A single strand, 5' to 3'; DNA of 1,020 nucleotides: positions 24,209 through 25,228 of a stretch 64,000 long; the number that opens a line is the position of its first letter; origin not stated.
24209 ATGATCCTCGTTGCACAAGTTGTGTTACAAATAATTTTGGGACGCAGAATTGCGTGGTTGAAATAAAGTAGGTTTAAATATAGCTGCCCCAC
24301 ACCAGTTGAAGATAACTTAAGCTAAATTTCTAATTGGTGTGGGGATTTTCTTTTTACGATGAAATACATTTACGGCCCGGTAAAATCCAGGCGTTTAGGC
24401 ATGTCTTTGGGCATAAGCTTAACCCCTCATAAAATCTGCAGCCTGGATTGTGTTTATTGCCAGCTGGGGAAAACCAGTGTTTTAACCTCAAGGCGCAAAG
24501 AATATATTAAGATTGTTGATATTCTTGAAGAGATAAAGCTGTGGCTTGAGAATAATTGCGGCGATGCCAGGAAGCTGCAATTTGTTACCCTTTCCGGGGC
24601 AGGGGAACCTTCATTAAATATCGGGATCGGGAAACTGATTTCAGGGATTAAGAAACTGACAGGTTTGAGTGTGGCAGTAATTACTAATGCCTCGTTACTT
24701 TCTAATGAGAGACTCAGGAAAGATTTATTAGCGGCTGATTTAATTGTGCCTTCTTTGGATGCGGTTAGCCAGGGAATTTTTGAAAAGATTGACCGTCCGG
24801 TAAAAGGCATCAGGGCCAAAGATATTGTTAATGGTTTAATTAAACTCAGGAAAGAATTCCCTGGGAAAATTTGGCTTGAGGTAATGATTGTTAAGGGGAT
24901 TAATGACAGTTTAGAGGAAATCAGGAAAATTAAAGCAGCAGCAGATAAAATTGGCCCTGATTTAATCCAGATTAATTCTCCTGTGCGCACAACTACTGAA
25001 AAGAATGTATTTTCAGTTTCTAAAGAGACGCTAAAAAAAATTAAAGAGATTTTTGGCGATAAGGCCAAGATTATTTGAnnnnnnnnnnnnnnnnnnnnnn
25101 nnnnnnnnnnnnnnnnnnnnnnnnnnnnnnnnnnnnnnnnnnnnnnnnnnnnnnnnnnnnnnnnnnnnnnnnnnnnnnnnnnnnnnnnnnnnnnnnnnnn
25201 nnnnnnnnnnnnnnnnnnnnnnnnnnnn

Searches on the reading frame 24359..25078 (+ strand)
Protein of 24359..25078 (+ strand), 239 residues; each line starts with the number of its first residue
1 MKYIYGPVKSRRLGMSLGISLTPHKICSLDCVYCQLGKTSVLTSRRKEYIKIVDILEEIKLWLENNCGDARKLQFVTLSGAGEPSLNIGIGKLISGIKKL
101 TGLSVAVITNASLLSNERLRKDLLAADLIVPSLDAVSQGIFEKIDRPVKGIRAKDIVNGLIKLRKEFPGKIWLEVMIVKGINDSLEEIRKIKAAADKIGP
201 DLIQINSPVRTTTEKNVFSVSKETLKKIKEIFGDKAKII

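Call 10: search_protein_families(library=pfam, proteins=[window:24359-25075:+], max_evalue=0.01)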
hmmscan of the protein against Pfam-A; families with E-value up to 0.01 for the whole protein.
window:24359-25075:+ (239 aa): 1 family
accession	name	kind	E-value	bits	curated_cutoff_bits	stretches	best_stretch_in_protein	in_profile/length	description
PF04055.27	Radical_SAM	-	2.8e-15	57.3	29.5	1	24-188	4-162/166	Radical SAM superfamily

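Call 13: find_encoding_contigs(protein=window:24359-25078:+, flank=10000, max_places=10)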
Protein window:24359-25078:+ (239 aa): 1 contig read that carries it; 1 place shown.
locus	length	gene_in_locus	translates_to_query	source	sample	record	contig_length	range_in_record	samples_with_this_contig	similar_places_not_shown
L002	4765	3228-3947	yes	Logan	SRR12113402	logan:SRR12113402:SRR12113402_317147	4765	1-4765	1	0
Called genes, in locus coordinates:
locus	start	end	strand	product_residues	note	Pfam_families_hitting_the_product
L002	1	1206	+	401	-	?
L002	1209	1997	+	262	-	PF25084:LbH_EIF2B (weak), PF25087:GMPPB_C (faint), PF00132:Hexapep (weak), PF13720:Acetyltransf_11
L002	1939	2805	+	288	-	PF17930:LpxI_N, PF06230:LpxI_C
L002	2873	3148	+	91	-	PF02922:CBM_48, PF16561:AMPK1_CBM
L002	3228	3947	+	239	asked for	PF04055:Radical_SAM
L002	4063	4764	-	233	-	?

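Call 15: find_related_loci(query=window:24359-25075:+, collection=genome_contigs, flank=10000)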
Query window:24359-25075:+ (239 aa) in genome_contigs; peptide patterns used: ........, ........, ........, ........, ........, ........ (x = any residue, [..] = any of these).
460 stretches matched a pattern; 134 encode a relative of the query (tblastn E <= 1e-3); the best 80 are kept; 80 distinct loci.
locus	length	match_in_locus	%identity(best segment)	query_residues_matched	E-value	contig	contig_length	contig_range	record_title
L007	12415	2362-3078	62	1-239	6e-100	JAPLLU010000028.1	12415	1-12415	MAG: Candidatus Omnitrophota bacterium isolate LacPavin_0920_SED5_MAG_40_17 LacPavin_0920_SED5_scaffold_680444, whole ge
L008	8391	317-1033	64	1-239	2e-98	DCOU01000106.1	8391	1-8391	MAG TPA_asm: Candidatus Omnitrophica bacterium UBA1562 UBA1562_contig_38488, whole genome shotgun sequence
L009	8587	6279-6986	62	1-239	5e-98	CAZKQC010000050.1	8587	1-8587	MAG TPA_asm: uncultured Planctomycetales bacterium isolate SRP098346_co1_321 genome assembly, contig: NODE_11048_length_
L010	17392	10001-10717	60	1-239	2e-97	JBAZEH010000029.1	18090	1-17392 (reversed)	MAG: Candidatus Omnitrophota bacterium isolate SO_2017_LW3_121 NODE_8338_length_18090_cov_2.222736_LW162_2017, whole gen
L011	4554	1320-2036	62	1-239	2e-97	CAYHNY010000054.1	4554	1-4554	MAG TPA_asm: uncultured Planctomycetales bacterium isolate ERP119705_co14_517 genome assembly, contig: NODE_38274_length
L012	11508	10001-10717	61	1-239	3e-97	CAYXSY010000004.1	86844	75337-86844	MAG TPA_asm: uncultured Planctomycetales bacterium isolate binchicken_co117_51 genome assembly, contig: NODE_459_length_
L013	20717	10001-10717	62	1-239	3e-97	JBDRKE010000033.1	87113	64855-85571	MAG: Candidatus Omnitrophota bacterium isolate MEGAHIT-group-1.695 k141_330029, whole genome shotgun sequence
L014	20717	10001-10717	62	1-239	6e-97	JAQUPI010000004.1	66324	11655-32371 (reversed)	MAG: Candidatus Omnitrophota bacterium isolate STD1_220 NODE_833_length_66324_cov_4.395834_Sandtown_D1, whole genome sho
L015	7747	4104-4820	60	1-239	1e-95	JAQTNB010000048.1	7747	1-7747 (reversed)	MAG: Candidatus Omnitrophota bacterium isolate STA_54 NODE_20579_length_7747_cov_2.714304_Sandtown_A, whole genome shotg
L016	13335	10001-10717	61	1-239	2e-95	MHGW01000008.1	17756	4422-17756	MAG: Omnitrophica WOR_2 bacterium RIFCSPLOWO2_01_FULL_41_12 rifcsplowo2_01_scaffold_13970, whole genome shotgun sequence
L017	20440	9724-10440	61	1-239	3e-95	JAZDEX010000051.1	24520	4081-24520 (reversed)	MAG: Candidatus Omnitrophota bacterium isolate MEGAHIT-group-0.17 k141_11640845, whole genome shotgun sequence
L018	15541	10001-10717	61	1-239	3e-95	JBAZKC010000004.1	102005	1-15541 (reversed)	MAG: Candidatus Omnitrophota bacterium isolate SO_2017_LW4_134 scaffold_646_c1_LW137-91_2017, whole genome shotgun seque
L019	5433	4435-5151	60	1-239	6e-94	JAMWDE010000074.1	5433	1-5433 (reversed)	MAG: Candidatus Omnitrophota bacterium isolate QZM4_2.bins.442.Tibet NODE_61196_length_5433_cov_0.889747, whole genome s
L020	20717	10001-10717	60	1-239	3e-93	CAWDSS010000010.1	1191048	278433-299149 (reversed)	MAG: Candidatus Omnitrophota bacterium isolate MFD03726.bin.2.139 genome assembly, contig: contig_50884, whole genome sh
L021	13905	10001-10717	59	1-239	1e-92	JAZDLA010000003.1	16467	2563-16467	MAG: Candidatus Omnitrophota bacterium isolate MEGAHIT-group-0.561 k141_8535755, whole genome shotgun sequence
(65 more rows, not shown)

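Call 81: search_protein_families(library=ncbifam, proteins=[window:24359-25075:+], max_evalue=0.001)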
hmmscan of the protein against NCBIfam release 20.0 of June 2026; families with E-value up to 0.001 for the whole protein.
window:24359-25075:+ (239 aa): 15 families
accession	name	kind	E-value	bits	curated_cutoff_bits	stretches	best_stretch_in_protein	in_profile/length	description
TIGR02666.1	moaA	equivalog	1.3e-11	44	284.05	1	16-202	11-187/336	GTP 3',8-cyclase MoaA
TIGR04317.1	W_rSAM_matur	equivalog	1.2e-10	41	380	1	25-217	12-195/349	tungsten cofactor oxidoreductase radical SAM maturase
NF038283.1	viperin_w_prok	equivalog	1.1e-08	34.6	180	1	25-153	10-137/281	viperin family antiviral radical SAM protein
TIGR02668.1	moaA_archaeal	equivalog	1.4e-08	34.1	325.25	1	16-236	11-214/303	GTP 3',8-cyclase MoaA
TIGR04321.1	spiroSPASM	subfamily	7.9e-08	31.4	250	1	75-187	283-400/510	spiro-SPASM protein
TIGR03972.1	rSAM_TYW1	equivalog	1.7e-07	30.6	317.95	1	65-205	111-245/297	4-demethylwyosine synthase TYW1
NF001199.0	PRK00164.2-1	equivalog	2.3e-07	30.3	231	1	15-236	12-217/308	GTP 3',8-cyclase MoaA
TIGR02493.1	PFLA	equivalog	9.6e-07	28.4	231.75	1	27-198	25-186/235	pyruvate formate-lyase-activating protein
TIGR02494.1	PFLE_PFLC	subfamily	4.3e-06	26.2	174.35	1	39-197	96-241/293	glycyl-radical enzyme activating protein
TIGR04038.1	tatD_link_rSAM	subfamily_domain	2.8e-05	24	129.7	1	25-189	16-176/192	TatD family nuclease-associated radical SAM protein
TIGR03963.1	rSAM_QueE_Clost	equivalog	3.1e-05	23.8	260.1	1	25-116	27-107/219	putative 7-carboxy-7-deazaguanine synthase QueE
NF053743.1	LipS2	equivalog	7.6e-05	22.3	270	1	24-197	30-192/292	LipS2 family lipoyl synthase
TIGR02495.1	NrdG2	equivalog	0.0001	21.7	131.15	1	27-129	26-114/193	anaerobic ribonucleoside-triphosphate reductase activating protein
TIGR04163.1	rSAM_cobopep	equivalog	0.00029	19.7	375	1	18-155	65-199/428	peptide-modifying radical SAM enzyme CbpB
NF038107.1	rSAM_NF038107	equivalog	0.00042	19.2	600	1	26-136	94-206/444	Cys-every-fifth radical SAM/SPASM peptide maturase CefB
